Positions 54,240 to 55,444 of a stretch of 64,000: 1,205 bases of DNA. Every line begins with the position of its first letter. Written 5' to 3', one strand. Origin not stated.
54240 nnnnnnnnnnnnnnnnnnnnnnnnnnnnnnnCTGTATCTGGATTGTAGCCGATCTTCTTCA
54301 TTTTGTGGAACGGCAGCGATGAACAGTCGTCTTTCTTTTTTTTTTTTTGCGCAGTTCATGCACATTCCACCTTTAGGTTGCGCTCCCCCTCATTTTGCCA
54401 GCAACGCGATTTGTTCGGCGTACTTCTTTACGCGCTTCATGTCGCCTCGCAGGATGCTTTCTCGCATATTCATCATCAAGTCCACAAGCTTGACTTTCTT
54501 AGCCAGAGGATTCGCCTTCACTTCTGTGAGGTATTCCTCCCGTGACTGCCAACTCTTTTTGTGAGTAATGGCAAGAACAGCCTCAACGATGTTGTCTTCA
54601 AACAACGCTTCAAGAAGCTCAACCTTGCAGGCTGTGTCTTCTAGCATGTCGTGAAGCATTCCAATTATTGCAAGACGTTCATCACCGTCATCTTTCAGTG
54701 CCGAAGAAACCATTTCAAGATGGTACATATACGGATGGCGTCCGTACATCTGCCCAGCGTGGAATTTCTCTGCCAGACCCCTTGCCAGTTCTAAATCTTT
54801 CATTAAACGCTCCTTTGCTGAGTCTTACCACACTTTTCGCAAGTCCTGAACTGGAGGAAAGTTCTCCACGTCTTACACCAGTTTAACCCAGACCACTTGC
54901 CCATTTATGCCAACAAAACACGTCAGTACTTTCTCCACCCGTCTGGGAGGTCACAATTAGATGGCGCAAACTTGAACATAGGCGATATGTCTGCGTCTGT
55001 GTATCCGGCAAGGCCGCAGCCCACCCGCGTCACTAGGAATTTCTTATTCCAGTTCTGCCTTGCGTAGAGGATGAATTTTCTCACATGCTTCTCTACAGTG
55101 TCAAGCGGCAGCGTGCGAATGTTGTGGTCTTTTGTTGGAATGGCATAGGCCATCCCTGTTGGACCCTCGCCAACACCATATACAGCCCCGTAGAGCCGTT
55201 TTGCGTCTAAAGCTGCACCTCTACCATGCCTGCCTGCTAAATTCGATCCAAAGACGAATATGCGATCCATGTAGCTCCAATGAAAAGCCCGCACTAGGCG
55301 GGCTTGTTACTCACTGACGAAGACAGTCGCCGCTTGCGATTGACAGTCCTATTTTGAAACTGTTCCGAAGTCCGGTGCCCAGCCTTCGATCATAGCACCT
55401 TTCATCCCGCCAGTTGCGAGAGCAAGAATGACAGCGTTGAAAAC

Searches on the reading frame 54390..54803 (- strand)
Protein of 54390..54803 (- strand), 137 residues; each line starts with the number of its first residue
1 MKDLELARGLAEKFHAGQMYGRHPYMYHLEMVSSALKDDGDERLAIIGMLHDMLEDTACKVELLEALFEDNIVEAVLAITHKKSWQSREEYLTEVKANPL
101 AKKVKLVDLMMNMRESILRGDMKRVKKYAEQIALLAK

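Call 38: search_protein_families(library=phrogs, proteins=[window:54390-54803:-], max_evalue=0.0001)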
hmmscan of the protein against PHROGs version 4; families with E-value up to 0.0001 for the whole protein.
window:54390-54803:- (137 aa): 3 families
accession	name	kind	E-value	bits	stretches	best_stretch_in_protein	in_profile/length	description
phrog_990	-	other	2.3e-41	143.3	1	1-136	152-292/374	metal-dependent phosphohydrolase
phrog_30929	-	unknown function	3.5e-08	33.8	1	5-129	239-368/413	-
phrog_15275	-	unknown function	8e-07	30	1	15-119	41-152/223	-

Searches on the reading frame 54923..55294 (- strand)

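Call 38: search_protein_families(library=phrogs, proteins=[window:54923-55294:-], max_evalue=0.0001)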
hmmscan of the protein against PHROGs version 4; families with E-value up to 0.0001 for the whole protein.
window:54923-55294:- (123 aa): 1 family
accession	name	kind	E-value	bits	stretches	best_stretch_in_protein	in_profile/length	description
phrog_2072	-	unknown function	1.7e-45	155.4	1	8-123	17-132/143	-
